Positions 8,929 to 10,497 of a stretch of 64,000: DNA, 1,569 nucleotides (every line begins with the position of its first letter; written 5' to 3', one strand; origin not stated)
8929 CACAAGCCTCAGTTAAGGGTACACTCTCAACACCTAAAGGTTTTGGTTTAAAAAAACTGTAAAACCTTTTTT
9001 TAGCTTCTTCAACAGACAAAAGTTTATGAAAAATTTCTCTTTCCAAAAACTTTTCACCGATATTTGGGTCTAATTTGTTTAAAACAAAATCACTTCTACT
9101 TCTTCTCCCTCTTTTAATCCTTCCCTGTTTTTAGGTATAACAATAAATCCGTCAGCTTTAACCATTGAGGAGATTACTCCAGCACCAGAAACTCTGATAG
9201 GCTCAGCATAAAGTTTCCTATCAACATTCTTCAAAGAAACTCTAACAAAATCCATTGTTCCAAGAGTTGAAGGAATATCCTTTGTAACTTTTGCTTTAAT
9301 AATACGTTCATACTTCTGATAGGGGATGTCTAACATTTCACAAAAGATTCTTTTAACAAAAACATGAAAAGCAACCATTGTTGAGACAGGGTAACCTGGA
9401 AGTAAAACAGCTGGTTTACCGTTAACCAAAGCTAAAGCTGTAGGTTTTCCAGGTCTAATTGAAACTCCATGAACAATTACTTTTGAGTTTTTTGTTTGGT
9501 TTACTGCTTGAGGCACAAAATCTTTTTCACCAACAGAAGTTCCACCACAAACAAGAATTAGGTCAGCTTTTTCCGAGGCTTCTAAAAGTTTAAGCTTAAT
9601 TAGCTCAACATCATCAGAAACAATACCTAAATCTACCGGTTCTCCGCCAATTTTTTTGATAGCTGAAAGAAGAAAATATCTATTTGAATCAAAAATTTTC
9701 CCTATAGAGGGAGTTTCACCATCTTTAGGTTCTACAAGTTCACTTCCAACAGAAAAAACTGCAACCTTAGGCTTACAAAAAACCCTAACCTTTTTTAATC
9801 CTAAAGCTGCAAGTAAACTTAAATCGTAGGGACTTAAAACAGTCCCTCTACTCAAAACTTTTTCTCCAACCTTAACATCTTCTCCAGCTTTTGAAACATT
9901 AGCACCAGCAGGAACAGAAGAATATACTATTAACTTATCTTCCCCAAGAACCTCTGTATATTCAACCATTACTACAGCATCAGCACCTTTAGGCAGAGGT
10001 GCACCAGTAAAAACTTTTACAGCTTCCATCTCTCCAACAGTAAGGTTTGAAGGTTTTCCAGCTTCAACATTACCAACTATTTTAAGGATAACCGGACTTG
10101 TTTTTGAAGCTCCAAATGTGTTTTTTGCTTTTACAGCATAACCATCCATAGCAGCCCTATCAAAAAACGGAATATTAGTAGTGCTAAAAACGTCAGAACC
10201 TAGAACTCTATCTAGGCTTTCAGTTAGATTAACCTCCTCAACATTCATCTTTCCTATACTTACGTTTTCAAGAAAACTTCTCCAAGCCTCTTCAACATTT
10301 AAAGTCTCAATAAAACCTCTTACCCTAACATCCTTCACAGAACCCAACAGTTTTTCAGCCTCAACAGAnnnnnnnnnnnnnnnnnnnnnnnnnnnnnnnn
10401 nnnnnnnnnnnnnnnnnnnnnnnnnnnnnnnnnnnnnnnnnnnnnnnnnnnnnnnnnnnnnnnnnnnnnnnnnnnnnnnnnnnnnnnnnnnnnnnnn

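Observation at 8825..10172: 65-bp perfect nucleotide identity shared by the two tandem moeA paralogs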

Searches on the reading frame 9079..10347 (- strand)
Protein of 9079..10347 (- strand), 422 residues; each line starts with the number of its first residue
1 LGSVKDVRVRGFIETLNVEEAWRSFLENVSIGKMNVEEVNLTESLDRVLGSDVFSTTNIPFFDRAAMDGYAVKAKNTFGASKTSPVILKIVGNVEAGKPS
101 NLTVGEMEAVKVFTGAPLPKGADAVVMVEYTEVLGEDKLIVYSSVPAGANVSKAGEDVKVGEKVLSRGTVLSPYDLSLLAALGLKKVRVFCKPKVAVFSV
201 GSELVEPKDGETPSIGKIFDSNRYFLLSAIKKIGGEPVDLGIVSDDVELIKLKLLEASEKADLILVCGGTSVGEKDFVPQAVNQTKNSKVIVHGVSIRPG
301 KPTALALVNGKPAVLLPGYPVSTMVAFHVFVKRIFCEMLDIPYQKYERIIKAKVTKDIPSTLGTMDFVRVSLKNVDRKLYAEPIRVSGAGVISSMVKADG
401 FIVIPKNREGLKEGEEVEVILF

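Call 7: search_protein_families(library=pfam, proteins=[window:9079-10347:-])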
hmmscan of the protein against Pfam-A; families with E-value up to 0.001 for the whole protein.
window:9079-10347:- (422 aa): 3 families
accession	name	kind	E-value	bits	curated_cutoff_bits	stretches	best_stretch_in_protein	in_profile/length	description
PF03453.22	MoeA_N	-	2e-46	158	30.8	1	17-183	2-160/160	MoeA N-terminal region (domain I and II)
PF00994.29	MoCF_biosynth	-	2.7e-29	102.1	26.6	1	196-332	1-139/144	Probable molybdopterin binding domain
PF03454.20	MoeA_C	-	1.8e-23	83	22.1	1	351-422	1-72/72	MoeA C-terminal region (domain IV)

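Call 9: find_homologous_proteins(query=window:9079-10347:-, max_evalue=1e-30)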
Query window:9079-10347:- (422 aa): 5513 proteins with E <= 1e-30 among 8000 candidates; the best 120 are listed.
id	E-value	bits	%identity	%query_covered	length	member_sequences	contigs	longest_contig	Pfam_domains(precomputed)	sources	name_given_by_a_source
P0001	4.3e-267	903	100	100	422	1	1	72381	PF03454.21,PF00994.30,PF03453.23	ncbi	-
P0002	3.0e-191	654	73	99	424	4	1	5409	PF03454.21,PF00994.30,PF03453.23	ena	-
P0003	1.3e-138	480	54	95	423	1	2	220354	PF03454.21,PF00994.30,PF03453.23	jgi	jgi:molybdenum cofactor synthesis domain-containing protein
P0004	4.6e-135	469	52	95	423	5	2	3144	PF03454.21,PF00994.30,PF03453.23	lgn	-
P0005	3.1e-134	466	54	99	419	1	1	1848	PF03454.21,PF00994.30,PF03453.23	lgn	-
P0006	1.1e-133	464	51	96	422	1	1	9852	PF03454.21,PF00994.30,PF03453.23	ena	-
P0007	1.5e-132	461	52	95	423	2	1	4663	PF03454.21,PF00994.30,PF03453.23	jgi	jgi:molybdenum cofactor synthesis domain-containing protein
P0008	1.7e-132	460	52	95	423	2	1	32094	PF03454.21,PF00994.30,PF03453.23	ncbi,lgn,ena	-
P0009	4.4e-132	459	52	95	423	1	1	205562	PF03454.21,PF00994.30,PF03453.23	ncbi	ncbi:MAG: molybdopterin molybdotransferase MoeA [Candidatus Bathyarchaeia archaeon]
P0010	5.1e-132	459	53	99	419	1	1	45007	PF03454.21,PF00994.30,PF03453.23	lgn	-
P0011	2.1e-128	447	52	99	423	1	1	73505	PF03454.21,PF00994.30,PF03453.23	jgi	jgi:molybdenum cofactor synthesis domain-containing protein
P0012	1.0e-127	445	50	95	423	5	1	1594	PF03454.21,PF00994.30,PF03453.23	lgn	-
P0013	6.2e-127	442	51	95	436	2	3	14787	PF03454.21,PF00994.30,PF03453.23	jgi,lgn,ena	-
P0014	1.9e-126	440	49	99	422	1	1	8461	PF03454.21,PF00994.30,PF03453.23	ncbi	ncbi:MAG: gephyrin-like molybdotransferase Glp [Candidatus Bathyarchaeota archaeon]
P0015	4.0e-122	426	48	98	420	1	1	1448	PF03454.21,PF00994.30,PF03453.23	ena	-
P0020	1.3e-120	421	51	95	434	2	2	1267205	PF03454.21,PF00994.30,PF03453.23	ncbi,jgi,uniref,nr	ncbi:gephyrin-like molybdotransferase Glp [Candidatus Hecatella orcuttiae]|uniref:molybdopterin moly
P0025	1.6e-117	411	50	99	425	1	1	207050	PF03454.21,PF00994.30,PF03453.23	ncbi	ncbi:MAG: molybdopterin-binding protein [Candidatus Bathyarchaeia archaeon]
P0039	8.1e-111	389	47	100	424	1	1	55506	PF03454.21,PF00994.30,PF03453.23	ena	-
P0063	1.2e-105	372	46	100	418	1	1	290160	PF03454.21,PF00994.30,PF03453.23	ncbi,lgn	ncbi:MAG: gephyrin-like molybdotransferase Glp [Candidatus Lokiarchaeia archaeon]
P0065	5.5e-105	370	48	99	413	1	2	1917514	PF03454.21,PF00994.30,PF03453.23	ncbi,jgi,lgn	jgi:molybdenum cofactor synthesis domain-containing protein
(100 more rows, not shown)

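Call 10: find_encoding_contigs(protein=P0002, flank=10000, max_places=4)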
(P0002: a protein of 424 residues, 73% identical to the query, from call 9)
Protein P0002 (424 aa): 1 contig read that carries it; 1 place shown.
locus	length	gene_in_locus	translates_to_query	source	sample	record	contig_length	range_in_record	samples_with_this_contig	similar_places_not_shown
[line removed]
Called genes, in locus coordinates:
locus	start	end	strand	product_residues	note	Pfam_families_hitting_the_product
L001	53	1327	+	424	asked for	PF03453:MoeA_N, PF00994:MoCF_biosynth, PF03454:MoeA_C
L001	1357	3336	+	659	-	PF03453:MoeA_N, PF00994:MoCF_biosynth, PF03454:MoeA_C, PF12727:PBP_like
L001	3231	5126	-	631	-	-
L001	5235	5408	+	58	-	?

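Call 11: find_encoding_contigs(protein=P0001, flank=3000, max_places=4)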
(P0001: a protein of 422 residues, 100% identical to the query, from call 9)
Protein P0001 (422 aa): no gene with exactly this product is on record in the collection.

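Call 19: find_encoding_contigs(protein=P0003, flank=4000, max_places=1)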
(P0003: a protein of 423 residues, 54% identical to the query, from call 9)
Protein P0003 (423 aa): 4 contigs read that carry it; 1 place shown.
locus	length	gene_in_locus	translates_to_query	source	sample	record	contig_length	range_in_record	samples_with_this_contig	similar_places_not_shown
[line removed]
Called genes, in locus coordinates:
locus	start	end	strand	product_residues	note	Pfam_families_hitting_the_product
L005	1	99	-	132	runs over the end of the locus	PF21485:IF5A-like_N, PF01287:eIF-5a (weak)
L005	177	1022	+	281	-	PF01513:NAD_kinase, PF20143:NAD_kinase_C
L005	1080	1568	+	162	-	PF17146:PIN_6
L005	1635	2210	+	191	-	PF02887:PK_C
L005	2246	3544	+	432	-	PF07690:MFS_1, PF00083:Sugar_tr (faint), PF07690:MFS_1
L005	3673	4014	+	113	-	-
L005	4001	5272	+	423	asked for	PF03453:MoeA_N, PF00994:MoCF_biosynth, PF03454:MoeA_C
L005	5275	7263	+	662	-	PF03453:MoeA_N, PF00994:MoCF_biosynth, PF03454:MoeA_C, PF13531:SBP_bac_11 (weak), PF12727:PBP_like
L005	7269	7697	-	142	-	PF12568:PanZ (weak), PF13527:Acetyltransf_9, PF00583:Acetyltransf_1, PF13673:Acetyltransf_10, PF13508:Acetyltransf_7, PF08445:FR47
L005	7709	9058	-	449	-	PF00202:Aminotran_3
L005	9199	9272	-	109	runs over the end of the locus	PF01918:Alba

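Call 20: find_encoding_contigs(protein=P0009, flank=4000, max_places=1)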
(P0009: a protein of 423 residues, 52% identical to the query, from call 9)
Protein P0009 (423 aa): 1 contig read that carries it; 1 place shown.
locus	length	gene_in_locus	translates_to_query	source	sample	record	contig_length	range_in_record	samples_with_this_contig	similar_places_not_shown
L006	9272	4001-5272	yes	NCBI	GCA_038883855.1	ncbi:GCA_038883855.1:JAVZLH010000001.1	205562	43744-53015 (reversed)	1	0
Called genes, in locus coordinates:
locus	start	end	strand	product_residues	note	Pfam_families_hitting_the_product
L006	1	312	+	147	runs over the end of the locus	-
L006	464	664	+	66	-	-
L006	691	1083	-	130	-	PF21485:IF5A-like_N, PF01287:eIF-5a (weak)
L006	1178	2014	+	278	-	PF01513:NAD_kinase, PF20143:NAD_kinase_C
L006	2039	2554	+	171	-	PF17146:PIN_6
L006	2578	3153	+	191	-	PF02887:PK_C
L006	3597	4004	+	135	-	-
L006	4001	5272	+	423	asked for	PF03453:MoeA_N, PF00994:MoCF_biosynth, PF03454:MoeA_C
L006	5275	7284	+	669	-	PF03453:MoeA_N, PF00994:MoCF_biosynth, PF03454:MoeA_C, PF12727:PBP_like, PF12849:PBP_like_2 (weak), PF13531:SBP_bac_11 (weak)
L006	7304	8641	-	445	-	PF00202:Aminotran_3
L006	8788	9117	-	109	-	PF01918:Alba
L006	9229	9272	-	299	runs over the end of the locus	PF02775:TPP_enzyme_C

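Call 21: find_encoding_contigs(protein=P0020, flank=4000, max_places=1)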
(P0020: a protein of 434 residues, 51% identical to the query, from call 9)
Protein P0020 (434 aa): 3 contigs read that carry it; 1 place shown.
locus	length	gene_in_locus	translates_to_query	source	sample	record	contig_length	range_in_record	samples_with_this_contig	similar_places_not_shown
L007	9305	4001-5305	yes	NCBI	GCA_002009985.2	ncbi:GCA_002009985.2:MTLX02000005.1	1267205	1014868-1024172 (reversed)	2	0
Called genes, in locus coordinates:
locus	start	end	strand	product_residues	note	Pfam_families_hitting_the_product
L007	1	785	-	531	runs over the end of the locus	PF13510:Fer2_4, PF00890:FAD_binding_2 (weak), PF01134:GIDA (weak), PF01266:DAO (weak), PF07992:Pyr_redox_2, PF12831:FAD_oxidored, PF13450:NAD_binding_8 (weak), PF13738:Pyr_redox_3 (weak), +4 more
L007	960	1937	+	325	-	PF05569:Peptidase_M56 (weak), PF01435:Peptidase_M48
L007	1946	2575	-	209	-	PF01936:NYN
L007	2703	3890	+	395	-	PF00753:Lactamase_B, PF19583:ODP, PF12706:Lactamase_B_2 (weak), PF00258:Flavodoxin_1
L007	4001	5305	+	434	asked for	PF03453:MoeA_N, PF00994:MoCF_biosynth, PF03454:MoeA_C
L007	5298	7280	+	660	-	PF03453:MoeA_N, PF00994:MoCF_biosynth, PF03454:MoeA_C, PF13531:SBP_bac_11, PF12727:PBP_like, PF12974:Phosphonate-bd (weak)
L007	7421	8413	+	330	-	PF01916:DS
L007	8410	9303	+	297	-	PF00491:Arginase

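Call 22: find_encoding_contigs(protein=P0010, flank=4000, max_places=1)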
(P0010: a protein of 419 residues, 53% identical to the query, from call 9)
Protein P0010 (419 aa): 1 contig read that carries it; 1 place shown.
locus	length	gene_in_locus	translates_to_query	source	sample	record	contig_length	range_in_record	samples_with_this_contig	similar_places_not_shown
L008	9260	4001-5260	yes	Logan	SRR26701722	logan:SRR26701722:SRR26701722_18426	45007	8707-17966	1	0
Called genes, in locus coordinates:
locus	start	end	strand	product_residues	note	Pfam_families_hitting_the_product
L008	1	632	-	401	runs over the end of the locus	PF05810:NinF (weak), PF00291:PALP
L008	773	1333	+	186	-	PF01381:HTH_3, PF12844:HTH_19, PF13560:HTH_31 (weak), PF00571:CBS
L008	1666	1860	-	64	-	PF01423:LSM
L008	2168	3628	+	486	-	PF13522:GATase_6, PF13537:GATase_7, PF00156:Pribosyltran (weak)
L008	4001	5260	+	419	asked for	PF03453:MoeA_N, PF00994:MoCF_biosynth, PF03454:MoeA_C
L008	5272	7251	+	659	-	PF03453:MoeA_N, PF00994:MoCF_biosynth, PF03454:MoeA_C, PF12727:PBP_like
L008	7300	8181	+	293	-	PF00491:Arginase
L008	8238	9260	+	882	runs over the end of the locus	PF03104:DNA_pol_B_exo1, PF00136:DNA_pol_B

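Call 35: find_encoding_contigs(protein=P0008, flank=3000, max_places=1)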
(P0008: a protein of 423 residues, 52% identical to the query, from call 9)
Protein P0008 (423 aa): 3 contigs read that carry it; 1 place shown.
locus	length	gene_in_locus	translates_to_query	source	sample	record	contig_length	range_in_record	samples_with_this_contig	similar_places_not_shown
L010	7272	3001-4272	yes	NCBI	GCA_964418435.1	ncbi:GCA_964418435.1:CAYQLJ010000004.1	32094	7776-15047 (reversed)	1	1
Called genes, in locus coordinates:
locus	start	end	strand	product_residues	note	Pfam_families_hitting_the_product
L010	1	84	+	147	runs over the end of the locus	-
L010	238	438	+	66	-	-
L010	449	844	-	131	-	PF21485:IF5A-like_N, PF01287:eIF-5a (weak)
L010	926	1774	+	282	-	PF01513:NAD_kinase, PF20143:NAD_kinase_C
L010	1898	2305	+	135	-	PF17146:PIN_6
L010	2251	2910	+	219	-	PF02887:PK_C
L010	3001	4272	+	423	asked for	PF03453:MoeA_N, PF00994:MoCF_biosynth, PF03454:MoeA_C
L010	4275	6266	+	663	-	PF03453:MoeA_N, PF00994:MoCF_biosynth, PF03454:MoeA_C, PF03466:LysR_substrate (faint), PF12727:PBP_like, PF12849:PBP_like_2 (weak), PF12974:Phosphonate-bd (faint), PF13531:SBP_bac_11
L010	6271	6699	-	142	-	PF13420:Acetyltransf_4 (weak), PF13527:Acetyltransf_9 (weak), PF00583:Acetyltransf_1, PF13673:Acetyltransf_10, PF13508:Acetyltransf_7, PF08445:FR47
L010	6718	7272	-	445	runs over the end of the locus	PF00202:Aminotran_3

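Call 36: find_encoding_contigs(protein=P0011, flank=3000, max_places=1)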
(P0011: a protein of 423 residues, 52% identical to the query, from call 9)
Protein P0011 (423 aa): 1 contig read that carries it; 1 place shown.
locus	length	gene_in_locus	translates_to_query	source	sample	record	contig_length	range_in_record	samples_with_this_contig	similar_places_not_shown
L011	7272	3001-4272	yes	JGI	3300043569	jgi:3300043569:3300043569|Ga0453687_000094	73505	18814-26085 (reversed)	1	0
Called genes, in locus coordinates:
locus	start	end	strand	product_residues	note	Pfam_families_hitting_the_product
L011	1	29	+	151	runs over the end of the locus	-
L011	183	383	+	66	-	-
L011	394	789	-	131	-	PF21485:IF5A-like_N, PF08207:EFP_N (weak)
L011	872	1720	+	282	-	PF01513:NAD_kinase, PF20143:NAD_kinase_C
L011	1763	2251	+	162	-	PF17146:PIN_6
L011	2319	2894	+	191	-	PF02887:PK_C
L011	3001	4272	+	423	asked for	PF03453:MoeA_N, PF00994:MoCF_biosynth, PF03454:MoeA_C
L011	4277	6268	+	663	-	PF03453:MoeA_N, PF00994:MoCF_biosynth, PF03454:MoeA_C, PF12727:PBP_like, PF12849:PBP_like_2 (weak), PF12974:Phosphonate-bd (weak), PF13531:SBP_bac_11 (weak)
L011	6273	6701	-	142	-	PF12568:PanZ (weak), PF13527:Acetyltransf_9 (weak), PF00583:Acetyltransf_1, PF13673:Acetyltransf_10, PF13508:Acetyltransf_7, PF08445:FR47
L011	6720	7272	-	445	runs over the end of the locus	PF00202:Aminotran_3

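Call 37: find_encoding_contigs(protein=P0025, flank=3000, max_places=1)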
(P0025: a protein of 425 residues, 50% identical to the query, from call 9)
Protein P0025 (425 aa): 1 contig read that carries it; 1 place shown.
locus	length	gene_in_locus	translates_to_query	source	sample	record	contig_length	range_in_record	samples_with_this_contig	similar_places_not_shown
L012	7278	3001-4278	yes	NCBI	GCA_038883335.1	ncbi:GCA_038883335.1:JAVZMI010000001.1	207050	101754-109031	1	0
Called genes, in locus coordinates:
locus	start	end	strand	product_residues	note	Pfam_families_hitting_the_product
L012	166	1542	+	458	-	PF06849:DUF1246, PF06973:DUF1297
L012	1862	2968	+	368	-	PF01544:CorA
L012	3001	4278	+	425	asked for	PF03453:MoeA_N, PF00994:MoCF_biosynth, PF03454:MoeA_C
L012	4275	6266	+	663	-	PF03453:MoeA_N, PF00994:MoCF_biosynth, PF03454:MoeA_C, PF12727:PBP_like, PF13531:SBP_bac_11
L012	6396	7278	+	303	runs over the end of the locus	PF00491:Arginase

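Call 38: find_encoding_contigs(protein=P0039, flank=3000, max_places=1)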
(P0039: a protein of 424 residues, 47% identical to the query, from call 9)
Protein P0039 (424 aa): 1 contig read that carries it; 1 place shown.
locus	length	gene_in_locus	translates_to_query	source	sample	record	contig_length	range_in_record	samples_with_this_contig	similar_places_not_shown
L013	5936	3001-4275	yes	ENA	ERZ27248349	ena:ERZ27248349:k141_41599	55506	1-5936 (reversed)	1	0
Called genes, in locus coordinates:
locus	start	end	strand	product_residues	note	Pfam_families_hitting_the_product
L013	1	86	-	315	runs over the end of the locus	PF01699:Na_Ca_ex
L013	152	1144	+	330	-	PF05569:Peptidase_M56, PF01435:Peptidase_M48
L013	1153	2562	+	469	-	PF06849:DUF1246, PF06973:DUF1297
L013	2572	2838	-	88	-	-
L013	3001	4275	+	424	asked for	PF03453:MoeA_N, PF00994:MoCF_biosynth, PF03454:MoeA_C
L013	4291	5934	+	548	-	?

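Call 49: find_encoding_contigs(protein=P0063, flank=3000, max_places=1)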
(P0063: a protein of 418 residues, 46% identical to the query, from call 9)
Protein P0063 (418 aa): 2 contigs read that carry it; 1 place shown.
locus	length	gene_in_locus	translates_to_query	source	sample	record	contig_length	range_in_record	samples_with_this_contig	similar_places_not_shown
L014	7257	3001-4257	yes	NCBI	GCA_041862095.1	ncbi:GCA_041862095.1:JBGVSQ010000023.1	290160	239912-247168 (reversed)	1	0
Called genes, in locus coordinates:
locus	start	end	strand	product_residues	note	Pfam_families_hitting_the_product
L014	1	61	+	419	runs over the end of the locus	PF00004:AAA, PF21960:RCF1-5-like_lid, PF25361:AAA_lid_RFC1 (weak), PF08519:RFC1 (weak)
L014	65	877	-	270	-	PF01416:PseudoU_synth_1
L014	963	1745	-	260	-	PF03205:MobB, PF04060:FeS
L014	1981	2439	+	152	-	PF01967:MoaC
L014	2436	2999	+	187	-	PF00994:MoCF_biosynth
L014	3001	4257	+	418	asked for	PF03453:MoeA_N, PF00994:MoCF_biosynth, PF03454:MoeA_C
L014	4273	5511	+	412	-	PF03453:MoeA_N, PF00994:MoCF_biosynth, PF03454:MoeA_C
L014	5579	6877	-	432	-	PF01964:ThiC_Rad_SAM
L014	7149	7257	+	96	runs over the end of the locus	PF01423:LSM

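Call 50: find_encoding_contigs(protein=P0065, flank=3000, max_places=1)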
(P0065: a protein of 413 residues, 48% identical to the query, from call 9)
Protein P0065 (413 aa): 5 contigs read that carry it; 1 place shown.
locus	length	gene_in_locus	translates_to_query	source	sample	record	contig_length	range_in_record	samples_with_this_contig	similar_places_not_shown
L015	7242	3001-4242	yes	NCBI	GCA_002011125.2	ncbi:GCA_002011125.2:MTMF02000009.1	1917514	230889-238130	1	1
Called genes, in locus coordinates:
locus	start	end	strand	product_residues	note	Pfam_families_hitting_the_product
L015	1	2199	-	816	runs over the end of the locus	PF04879:Molybdop_Fe4S4, PF00384:Molybdopterin, PF01568:Molydop_binding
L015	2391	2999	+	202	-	PF12804:NTP_transf_3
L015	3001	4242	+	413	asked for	PF03453:MoeA_N, PF00994:MoCF_biosynth, PF03454:MoeA_C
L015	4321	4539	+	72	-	PF01106:NifU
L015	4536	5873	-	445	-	PF00202:Aminotran_3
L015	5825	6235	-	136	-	PF12800:Fer4_4 (faint), PF13237:Fer4_10 (weak), PF13247:Fer4_11, PF14697:Fer4_21 (weak), PF12838:Fer4_7 (weak), PF12797:Fer4_2 (weak), PF00037:Fer4, PF12837:Fer4_6 (weak), +1 more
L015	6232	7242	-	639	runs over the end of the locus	PF02730:AFOR_N, PF01314:AFOR_C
